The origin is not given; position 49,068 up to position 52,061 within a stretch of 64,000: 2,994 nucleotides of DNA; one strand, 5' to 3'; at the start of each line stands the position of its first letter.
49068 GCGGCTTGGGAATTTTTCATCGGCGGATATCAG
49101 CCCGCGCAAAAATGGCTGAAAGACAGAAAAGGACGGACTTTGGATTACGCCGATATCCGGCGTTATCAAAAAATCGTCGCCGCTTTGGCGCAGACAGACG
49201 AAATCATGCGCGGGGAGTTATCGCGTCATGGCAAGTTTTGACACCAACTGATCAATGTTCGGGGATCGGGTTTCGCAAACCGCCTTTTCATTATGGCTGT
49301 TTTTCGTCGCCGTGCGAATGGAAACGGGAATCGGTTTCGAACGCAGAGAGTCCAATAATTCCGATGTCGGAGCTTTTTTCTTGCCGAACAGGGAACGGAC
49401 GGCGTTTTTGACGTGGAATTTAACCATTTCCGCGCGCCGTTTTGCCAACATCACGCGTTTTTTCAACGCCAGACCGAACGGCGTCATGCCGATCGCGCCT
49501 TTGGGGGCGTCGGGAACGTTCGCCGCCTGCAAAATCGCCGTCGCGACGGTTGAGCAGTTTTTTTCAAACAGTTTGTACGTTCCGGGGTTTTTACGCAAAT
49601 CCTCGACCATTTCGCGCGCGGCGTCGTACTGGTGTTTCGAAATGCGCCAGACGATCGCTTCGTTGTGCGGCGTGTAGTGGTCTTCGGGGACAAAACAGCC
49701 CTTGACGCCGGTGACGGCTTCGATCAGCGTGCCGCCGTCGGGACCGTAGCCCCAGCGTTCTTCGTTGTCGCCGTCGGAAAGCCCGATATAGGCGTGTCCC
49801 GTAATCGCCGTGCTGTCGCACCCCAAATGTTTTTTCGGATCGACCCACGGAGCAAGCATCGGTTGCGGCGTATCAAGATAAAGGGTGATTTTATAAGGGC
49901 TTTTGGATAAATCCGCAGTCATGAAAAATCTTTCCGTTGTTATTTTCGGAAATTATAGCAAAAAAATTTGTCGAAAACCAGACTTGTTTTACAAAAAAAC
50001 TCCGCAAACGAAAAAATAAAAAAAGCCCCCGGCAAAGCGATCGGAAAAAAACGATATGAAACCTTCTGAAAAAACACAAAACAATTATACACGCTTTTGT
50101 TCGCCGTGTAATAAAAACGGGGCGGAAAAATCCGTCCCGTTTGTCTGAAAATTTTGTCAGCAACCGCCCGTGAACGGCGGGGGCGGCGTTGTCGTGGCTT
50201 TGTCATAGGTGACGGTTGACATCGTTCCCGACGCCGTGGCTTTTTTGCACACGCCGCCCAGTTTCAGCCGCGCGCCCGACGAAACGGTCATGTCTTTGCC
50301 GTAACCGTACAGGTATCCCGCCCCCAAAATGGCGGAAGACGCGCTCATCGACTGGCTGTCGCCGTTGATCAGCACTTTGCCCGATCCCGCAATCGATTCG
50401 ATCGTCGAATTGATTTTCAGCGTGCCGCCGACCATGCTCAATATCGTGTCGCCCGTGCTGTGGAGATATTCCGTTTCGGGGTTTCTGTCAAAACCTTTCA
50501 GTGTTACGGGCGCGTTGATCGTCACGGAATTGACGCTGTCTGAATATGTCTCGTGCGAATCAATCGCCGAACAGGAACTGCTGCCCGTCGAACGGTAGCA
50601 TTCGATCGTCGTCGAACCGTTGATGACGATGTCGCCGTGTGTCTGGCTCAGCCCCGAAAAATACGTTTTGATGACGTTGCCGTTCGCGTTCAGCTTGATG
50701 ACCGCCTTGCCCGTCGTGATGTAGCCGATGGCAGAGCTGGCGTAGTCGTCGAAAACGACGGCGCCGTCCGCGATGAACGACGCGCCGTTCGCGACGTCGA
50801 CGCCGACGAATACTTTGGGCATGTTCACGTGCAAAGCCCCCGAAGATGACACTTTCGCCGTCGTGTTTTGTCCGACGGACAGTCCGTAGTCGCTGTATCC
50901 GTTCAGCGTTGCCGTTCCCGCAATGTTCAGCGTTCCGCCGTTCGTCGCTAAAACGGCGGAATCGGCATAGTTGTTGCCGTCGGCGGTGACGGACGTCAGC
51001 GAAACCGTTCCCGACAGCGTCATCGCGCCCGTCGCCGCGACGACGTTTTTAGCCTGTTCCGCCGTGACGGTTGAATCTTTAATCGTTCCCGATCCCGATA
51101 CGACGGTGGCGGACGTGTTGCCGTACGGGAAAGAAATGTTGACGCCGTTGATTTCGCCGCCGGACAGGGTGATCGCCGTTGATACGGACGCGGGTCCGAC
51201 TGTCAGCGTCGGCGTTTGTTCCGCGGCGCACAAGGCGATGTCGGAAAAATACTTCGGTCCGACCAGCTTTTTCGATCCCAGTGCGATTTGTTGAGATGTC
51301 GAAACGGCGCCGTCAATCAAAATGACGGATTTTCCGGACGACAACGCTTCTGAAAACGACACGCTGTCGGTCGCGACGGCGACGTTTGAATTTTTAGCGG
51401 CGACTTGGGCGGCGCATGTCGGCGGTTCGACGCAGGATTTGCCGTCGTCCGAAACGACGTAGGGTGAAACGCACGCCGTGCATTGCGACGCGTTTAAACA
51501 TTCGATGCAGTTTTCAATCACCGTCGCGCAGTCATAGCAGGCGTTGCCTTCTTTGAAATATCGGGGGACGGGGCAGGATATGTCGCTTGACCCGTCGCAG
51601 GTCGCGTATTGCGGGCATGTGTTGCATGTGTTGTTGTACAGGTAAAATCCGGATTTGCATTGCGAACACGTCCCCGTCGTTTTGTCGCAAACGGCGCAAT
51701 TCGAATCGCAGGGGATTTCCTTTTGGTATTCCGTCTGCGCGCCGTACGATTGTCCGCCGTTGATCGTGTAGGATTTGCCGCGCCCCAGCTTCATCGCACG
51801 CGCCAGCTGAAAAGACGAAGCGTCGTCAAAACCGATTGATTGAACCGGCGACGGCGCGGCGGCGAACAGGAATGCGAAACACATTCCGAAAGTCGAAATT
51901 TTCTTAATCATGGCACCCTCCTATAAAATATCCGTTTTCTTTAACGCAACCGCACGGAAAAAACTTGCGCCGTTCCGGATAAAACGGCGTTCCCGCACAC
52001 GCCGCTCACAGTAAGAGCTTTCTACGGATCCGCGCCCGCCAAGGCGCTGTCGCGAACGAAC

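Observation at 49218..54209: Two paralogous permuted papain-fold proteins bracketing a cargo of Cys-rich secreted protein, LysR regulator and SemiSWEET-like gene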

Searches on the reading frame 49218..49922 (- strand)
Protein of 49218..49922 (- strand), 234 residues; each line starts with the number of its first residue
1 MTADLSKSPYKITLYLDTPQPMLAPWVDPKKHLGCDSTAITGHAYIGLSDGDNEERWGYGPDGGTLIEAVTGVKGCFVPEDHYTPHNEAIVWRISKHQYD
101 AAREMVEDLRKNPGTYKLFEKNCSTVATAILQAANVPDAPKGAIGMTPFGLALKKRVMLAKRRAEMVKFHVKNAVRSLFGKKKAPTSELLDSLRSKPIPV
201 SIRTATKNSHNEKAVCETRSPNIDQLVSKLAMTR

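Call 4: search_protein_families(library=pfam, proteins=[window:49218-49922:-], max_evalue=1)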
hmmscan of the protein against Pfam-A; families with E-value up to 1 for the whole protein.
window:49218-49922:- (234 aa): 2 families
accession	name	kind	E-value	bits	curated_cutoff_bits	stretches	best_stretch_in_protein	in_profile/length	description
PF13387.12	Lnb_N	-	0.0037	17.3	22.2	1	95-135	109-152/175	Lnb N-terminal periplasmic domain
PF05903.20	Peptidase_C97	-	0.004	17.5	29.2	1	71-141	55-128/151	PPPDE putative peptidase domain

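Call 5: search_protein_families(library=ncbifam, proteins=[window:49218-49922:-], max_evalue=0.1)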
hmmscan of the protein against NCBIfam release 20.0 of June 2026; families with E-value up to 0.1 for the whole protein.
window:49218-49922:- (234 aa): 0 families

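Call 41: search_protein_families(library=padloc, proteins=[window:49218-49922:-], max_evalue=0.01)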
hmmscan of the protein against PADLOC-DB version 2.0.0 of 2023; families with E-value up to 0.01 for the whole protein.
window:49218-49922:- (234 aa): 0 families

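Call 42: search_protein_families(library=phrogs, proteins=[window:49218-49922:-], max_evalue=0.01)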
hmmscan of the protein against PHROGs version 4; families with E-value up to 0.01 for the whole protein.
window:49218-49922:- (234 aa): 0 families

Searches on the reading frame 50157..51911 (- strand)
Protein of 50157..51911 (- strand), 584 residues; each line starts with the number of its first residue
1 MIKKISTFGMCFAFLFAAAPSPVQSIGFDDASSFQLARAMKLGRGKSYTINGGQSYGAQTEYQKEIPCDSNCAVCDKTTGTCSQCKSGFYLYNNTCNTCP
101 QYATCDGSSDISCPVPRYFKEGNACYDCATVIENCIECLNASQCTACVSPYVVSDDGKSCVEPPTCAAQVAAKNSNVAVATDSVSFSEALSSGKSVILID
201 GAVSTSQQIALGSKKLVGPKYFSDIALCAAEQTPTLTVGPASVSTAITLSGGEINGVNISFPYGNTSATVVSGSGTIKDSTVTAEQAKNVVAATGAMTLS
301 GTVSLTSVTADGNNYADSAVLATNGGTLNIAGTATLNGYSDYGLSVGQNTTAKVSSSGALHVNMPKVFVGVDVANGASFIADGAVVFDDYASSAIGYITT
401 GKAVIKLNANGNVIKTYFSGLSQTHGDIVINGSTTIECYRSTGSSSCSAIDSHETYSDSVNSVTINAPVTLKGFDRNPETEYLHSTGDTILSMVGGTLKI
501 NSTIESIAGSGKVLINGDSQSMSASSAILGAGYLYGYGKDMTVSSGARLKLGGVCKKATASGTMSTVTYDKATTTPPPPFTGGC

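Call 4: search_protein_families(library=pfam, proteins=[window:50157-51911:-], max_evalue=1)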
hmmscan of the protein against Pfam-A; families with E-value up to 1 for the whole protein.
window:50157-51911:- (584 aa): 2 families
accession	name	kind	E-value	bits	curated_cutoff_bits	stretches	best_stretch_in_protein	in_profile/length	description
PF06258.17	Mito_fiss_Elm1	-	0.07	12.7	27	1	170-218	223-271/304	Mitochondrial fission ELM1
PF11259.13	DUF3060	-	0.19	11.9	23.1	1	546-574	5-33/58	Protein of unknown function (DUF3060)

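Call 5: search_protein_families(library=ncbifam, proteins=[window:50157-51911:-], max_evalue=0.1)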
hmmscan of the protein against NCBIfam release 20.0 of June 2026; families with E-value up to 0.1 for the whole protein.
window:50157-51911:- (584 aa): 0 families

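Call 41: search_protein_families(library=padloc, proteins=[window:50157-51911:-], max_evalue=0.01)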
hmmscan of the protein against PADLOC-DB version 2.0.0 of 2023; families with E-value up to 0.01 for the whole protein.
window:50157-51911:- (584 aa): 0 families

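Call 42: search_protein_families(library=phrogs, proteins=[window:50157-51911:-], max_evalue=0.01)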
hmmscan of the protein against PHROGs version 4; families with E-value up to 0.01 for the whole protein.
window:50157-51911:- (584 aa): 0 families

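Call 44: find_homologous_proteins(query=window:50157-51911:-, max_evalue=0.001)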
Query window:50157-51911:- (584 aa): 32 proteins with E <= 0.001 among 8000 candidates.
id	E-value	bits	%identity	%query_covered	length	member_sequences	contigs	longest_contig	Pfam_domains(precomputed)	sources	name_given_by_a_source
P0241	0.0e+0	1251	99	100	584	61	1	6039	-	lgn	-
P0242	0.0e+0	1035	83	100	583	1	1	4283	-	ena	-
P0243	1.4e-211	722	61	96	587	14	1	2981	-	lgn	-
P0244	5.3e-193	661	54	100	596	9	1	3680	-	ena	-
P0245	2.4e-191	655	54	98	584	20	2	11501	-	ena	-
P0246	4.3e-186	638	54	100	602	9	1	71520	-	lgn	-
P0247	1.5e-179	616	52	98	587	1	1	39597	-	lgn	-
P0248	7.9e-179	614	51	100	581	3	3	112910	-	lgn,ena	-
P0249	4.4e-172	592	53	98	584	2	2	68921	-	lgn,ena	-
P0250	9.0e-166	571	49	100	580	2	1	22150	-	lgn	-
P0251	1.0e-160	554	49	98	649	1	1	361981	-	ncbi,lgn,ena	-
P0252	2.6e-157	543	49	100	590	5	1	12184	-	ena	-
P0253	2.7e-147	510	46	100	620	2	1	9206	-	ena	-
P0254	6.2e-141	489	45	100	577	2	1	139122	-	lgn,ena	-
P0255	1.1e-140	488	45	100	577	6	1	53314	-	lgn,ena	-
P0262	1.2e-117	412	53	75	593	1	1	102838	-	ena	-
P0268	2.1e-71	259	35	100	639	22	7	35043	-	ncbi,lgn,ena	-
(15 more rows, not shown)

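Call 53: predict_structure(alignment_id=A3)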
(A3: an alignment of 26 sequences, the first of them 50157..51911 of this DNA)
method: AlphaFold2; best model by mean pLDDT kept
length: 584 residues; sequences in the alignment: 26
mean_pLDDT: 85.2   pTM: 0.74
mean pLDDT of the five models: 85.2, 84.1, 84.0, 83.3, 82.7
residues with pLDDT >= 90: 341; 70-90: 167; 50-70: 12; < 50: 64
segments of 3 or more residues with pLDDT < 50: 1-62
pLDDT, mean of each block of 10 residues (from residue 1): 35 34 33 42 33 31 66 85 88 86 86 87 87 91 88 88 85 92 93 95 89 95 90 91 73 97 87 97 94 97 96 87 96 97 97 98 95 97 97 93 97 96 96 95 76 89 98 86 81 95 94 92 96 88 97 94 89 91 85
secondary structure, 60 per line:
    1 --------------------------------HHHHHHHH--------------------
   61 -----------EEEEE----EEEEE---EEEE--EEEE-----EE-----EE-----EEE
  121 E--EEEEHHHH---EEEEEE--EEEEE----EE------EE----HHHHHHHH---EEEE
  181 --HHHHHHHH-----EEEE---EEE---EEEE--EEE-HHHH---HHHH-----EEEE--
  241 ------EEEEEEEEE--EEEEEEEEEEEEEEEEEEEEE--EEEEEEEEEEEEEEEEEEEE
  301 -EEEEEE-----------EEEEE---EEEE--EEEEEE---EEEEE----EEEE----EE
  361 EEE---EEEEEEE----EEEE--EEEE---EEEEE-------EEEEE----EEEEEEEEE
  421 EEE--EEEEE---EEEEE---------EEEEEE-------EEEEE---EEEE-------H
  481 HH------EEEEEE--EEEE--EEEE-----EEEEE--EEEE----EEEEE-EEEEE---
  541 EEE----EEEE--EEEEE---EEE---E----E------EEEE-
elements in order: H33-40 E72-76 E81-85 E89-92 E95-98 E118-121 E124-127 H128-131 E135-140 E143-147 H166-173 E177-180 H183-190 E196-199 E203-205 E209-212 E215-217 H219-222 H226-229 E235-238 E247-255 E258-278 E281-300 E302-307 E319-323 E327-330 E333-338 E342-346 E351-354 E359-363 E367-373 E378-381 E384-387 E391-395 E403-407 E412-423 E426-430 E434-438 E448-453 E461-465 E469-472 E489-494 E497-500 E503-506 E512-516 E519-522 E527-531 E533-537 E541-543 E548-551 E554-558 E562-564 E580-583

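Call 56: fold_search(model_id=the predicted structure, library=pdb)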
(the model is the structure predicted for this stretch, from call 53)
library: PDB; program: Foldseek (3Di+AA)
matches with E <= 10: 213; with E <= 0.001: 0
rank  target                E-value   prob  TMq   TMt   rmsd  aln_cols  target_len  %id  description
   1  4c9r_D                4.9e-02  1.00  0.09  0.38   7.4       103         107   25  Xenopus ZNRF3 ectodomain in complex with Xenopus RSPO2 Fu1-Fu2 crystal form I (released 2013-11-20)
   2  4cdk_E                4.9e-02  1.00  0.10  0.36   7.8       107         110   23  Structure of ZNRF3-RSPO1 (released 2014-01-08)
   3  4c8v_E                5.6e-02  0.99  0.09  0.37   7.3       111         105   24  Xenopus RSPO2 Fu1-Fu2 crystal form I (released 2013-11-20)
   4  4kt1_E                6.4e-02  1.00  0.09  0.46   8.3       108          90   24  Complex of R-spondin 1 with LGR4 extracellular domain (released 2013-06-19)
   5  4c99_D                6.4e-02  0.90  0.08  0.27   9.7       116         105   23  Mouse ZNRF3 ectodomain in complex with mouse RSPO2 Fu1-Fu2 crystal form I (released 2013-11-20)
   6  8wvu_B                7.0e-02  0.99  0.09  0.40   7.7       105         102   23  Cryo-EM structure of LGR4 in complex with Rspo1 and RNF43 (released 2024-10-30)
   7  4kng_P                7.6e-02  1.00  0.09  0.45   8.1       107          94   20  Crystal structure of human LGR5-RSPO1-RNF43 (released 2013-06-19)
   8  4c9u_B                9.2e-02  0.99  0.09  0.38   7.9       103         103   24  Xenopus ZNRF3 ectodomain in complex with Xenopus RSPO2 Fu1-Fu2 crystal form II (released 2013-11-20)
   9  4cdk_G                9.6e-02  0.99  0.09  0.35   7.8       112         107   25  Structure of ZNRF3-RSPO1 (released 2014-01-08)
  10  4ufr_B                1.0e-01  0.99  0.09  0.41   8.6       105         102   24  Structure of the ectodomain of LGR5 in complex with R-spondin-2 (Fu1Fu2) (released 2015-07-08)
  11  4c8v_A                1.0e-01  0.87  0.09  0.28   9.0       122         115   22  Xenopus RSPO2 Fu1-Fu2 crystal form I (released 2013-11-20)
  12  4c8v_H                1.1e-01  0.99  0.10  0.38   7.2       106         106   23  Xenopus RSPO2 Fu1-Fu2 crystal form I (released 2013-11-20)
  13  4c8w_J                1.1e-01  0.85  0.08  0.29   8.8       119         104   24  Xenopus RSPO2 Fu1-Fu2 crystal form II (released 2013-11-20)
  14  4kng_M                1.3e-01  0.99  0.09  0.39   8.0       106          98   24  Crystal structure of human LGR5-RSPO1-RNF43 (released 2013-06-19)
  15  4bsp                  1.3e-01  0.95  0.09  0.37   7.8       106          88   23  Crystal structure of R-spondin 1 (Fu1Fu2) - Holmium soak (released 2013-06-19)
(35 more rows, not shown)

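Call 65: find_encoding_contigs(protein=P0251, flank=8000, max_places=1)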
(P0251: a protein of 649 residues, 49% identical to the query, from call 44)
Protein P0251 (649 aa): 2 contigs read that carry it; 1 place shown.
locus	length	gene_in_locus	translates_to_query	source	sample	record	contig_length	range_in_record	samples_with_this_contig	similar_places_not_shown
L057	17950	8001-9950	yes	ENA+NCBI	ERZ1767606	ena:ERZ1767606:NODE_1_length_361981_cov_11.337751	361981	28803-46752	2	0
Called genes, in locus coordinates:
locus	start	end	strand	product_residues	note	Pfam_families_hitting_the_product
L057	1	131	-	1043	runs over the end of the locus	PF04313:HSDR_N, PF00271:Helicase_C (faint), PF04851:ResIII, PF18766:SWI2_SNF2, PF22679:T1R_D3-like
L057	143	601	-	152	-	-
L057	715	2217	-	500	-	PF00078:RVT_1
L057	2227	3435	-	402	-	PF01420:Methylase_S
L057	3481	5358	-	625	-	PF12161:HsdM_N, PF02384:N6_Mtase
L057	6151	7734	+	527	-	PF01921:tRNA-synt_1f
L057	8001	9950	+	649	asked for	-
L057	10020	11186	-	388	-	PF02684:LpxB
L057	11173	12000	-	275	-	PF17930:LpxI_N, PF06230:LpxI_C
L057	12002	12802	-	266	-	PF00132:Hexapep (weak), PF25084:LbH_EIF2B (faint), PF25087:GMPPB_C (weak), PF13720:Acetyltransf_11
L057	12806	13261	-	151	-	PF22817:ApeP-like, PF07977:FabA, PF22818:ApeI-like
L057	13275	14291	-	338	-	PF21711:DCTN5 (faint), PF04613:LpxD, PF25084:LbH_EIF2B, PF00132:Hexapep (weak), PF24894:Hexapep_GlmU (faint), PF25087:GMPPB_C, PF00132:Hexapep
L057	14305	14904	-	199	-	PF03938:OmpH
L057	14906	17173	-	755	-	PF07244:POTRA, PF01103:Omp85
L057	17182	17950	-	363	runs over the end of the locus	PF02163:Peptidase_M50, PF13180:PDZ_2 (weak), PF00595:PDZ (weak), PF17820:PDZ_6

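Call 66: find_encoding_contigs(protein=P0254, flank=8000, max_places=1)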
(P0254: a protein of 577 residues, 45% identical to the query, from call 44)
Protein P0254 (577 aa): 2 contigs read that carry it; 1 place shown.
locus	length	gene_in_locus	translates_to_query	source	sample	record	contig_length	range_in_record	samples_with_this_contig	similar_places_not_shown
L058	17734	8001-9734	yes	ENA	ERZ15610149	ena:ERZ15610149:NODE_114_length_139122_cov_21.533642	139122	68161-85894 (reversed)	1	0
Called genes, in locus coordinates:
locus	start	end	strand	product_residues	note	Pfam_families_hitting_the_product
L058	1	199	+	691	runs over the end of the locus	-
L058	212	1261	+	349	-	PF00226:DnaJ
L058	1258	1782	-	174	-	PF10881:DUF2726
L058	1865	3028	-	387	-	PF00155:Aminotran_1_2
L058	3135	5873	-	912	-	PF00270:DEAD (faint), PF13307:Helicase_C_2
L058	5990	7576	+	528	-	PF01921:tRNA-synt_1f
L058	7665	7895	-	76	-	-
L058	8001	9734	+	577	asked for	-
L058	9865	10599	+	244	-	-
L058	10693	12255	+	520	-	-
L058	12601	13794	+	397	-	PF13173:AAA_14, PF13635:DUF4143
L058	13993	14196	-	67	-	-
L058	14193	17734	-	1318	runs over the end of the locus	PF20573:DUF6782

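Call 67: find_encoding_contigs(protein=P0262, flank=8000, max_places=1)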
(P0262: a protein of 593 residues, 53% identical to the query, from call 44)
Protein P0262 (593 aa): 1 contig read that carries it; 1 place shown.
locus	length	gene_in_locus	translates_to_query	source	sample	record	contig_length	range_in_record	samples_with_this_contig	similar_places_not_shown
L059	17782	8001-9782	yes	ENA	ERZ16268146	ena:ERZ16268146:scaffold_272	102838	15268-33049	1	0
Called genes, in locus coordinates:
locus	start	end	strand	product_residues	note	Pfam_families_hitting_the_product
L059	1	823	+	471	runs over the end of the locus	PF01225:Mur_ligase, PF08245:Mur_ligase_M, PF02875:Mur_ligase_C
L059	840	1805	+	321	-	PF01565:FAD_binding_4, PF02873:MurB_C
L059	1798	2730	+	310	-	PF01820:Dala_Dala_lig_N, PF07478:Dala_Dala_lig_C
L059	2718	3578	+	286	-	PF08478:POTRA_1, PF03799:FtsQ_DivIB_C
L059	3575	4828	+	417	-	PF11104:PilM_2 (faint), PF14450:FtsA (weak), PF02491:SHS2_FTSA, PF06723:MreB_Mbl, PF14450:FtsA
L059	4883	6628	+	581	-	PF00091:Tubulin, PF12327:FtsZ_C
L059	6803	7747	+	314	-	PF03331:LpxC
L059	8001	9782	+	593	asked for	-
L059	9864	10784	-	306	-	PF04168:Alpha-E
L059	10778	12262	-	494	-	PF04174:CP_ATPgrasp_1, PF14403:CP_ATPgrasp_2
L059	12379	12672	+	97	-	-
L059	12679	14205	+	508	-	PF13541:ChlI, PF00158:Sigma54_activat (weak), PF01078:Mg_chelatase, PF07728:AAA_5 (weak), PF00493:MCM (weak), PF13335:Mg_chelatase_C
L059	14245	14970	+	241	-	PF00072:Response_reg, PF00486:Trans_reg_C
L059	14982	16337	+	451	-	PF00672:HAMP (weak), PF00512:HisKA, PF02518:HATPase_c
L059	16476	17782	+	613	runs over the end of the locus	PF17297:PEPCK_N, PF00821:PEPCK_GTP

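Call 68: find_encoding_contigs(protein=P0268, flank=8000, max_places=1)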
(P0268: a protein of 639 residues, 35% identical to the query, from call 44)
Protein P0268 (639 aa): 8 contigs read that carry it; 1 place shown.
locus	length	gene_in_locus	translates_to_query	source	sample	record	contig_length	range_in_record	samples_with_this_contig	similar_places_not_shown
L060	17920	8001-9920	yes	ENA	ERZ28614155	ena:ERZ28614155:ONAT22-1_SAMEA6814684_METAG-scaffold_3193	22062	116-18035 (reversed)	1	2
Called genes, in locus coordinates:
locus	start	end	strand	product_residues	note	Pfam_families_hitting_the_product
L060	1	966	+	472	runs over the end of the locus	PF01225:Mur_ligase, PF08245:Mur_ligase_M, PF02875:Mur_ligase_C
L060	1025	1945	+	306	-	PF01565:FAD_binding_4, PF02873:MurB_C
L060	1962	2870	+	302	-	PF01820:Dala_Dala_lig_N, PF07478:Dala_Dala_lig_C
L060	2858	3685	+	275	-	PF08478:POTRA_1, PF03799:FtsQ_DivIB_C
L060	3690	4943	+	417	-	PF02491:SHS2_FTSA, PF06723:MreB_Mbl, PF11104:PilM_2 (weak), PF14450:FtsA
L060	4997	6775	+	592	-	PF00091:Tubulin, PF12327:FtsZ_C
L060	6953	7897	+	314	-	PF03331:LpxC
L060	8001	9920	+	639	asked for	-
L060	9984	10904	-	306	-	PF04168:Alpha-E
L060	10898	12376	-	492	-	PF04174:CP_ATPgrasp_1, PF14403:CP_ATPgrasp_2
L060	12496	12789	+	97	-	-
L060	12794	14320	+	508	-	PF13541:ChlI, PF00158:Sigma54_activat (weak), PF01078:Mg_chelatase, PF07728:AAA_5 (weak), PF00493:MCM, PF13335:Mg_chelatase_C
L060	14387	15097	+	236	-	PF00072:Response_reg, PF00486:Trans_reg_C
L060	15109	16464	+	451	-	PF00672:HAMP (weak), PF00512:HisKA, PF02518:HATPase_c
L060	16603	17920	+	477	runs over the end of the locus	?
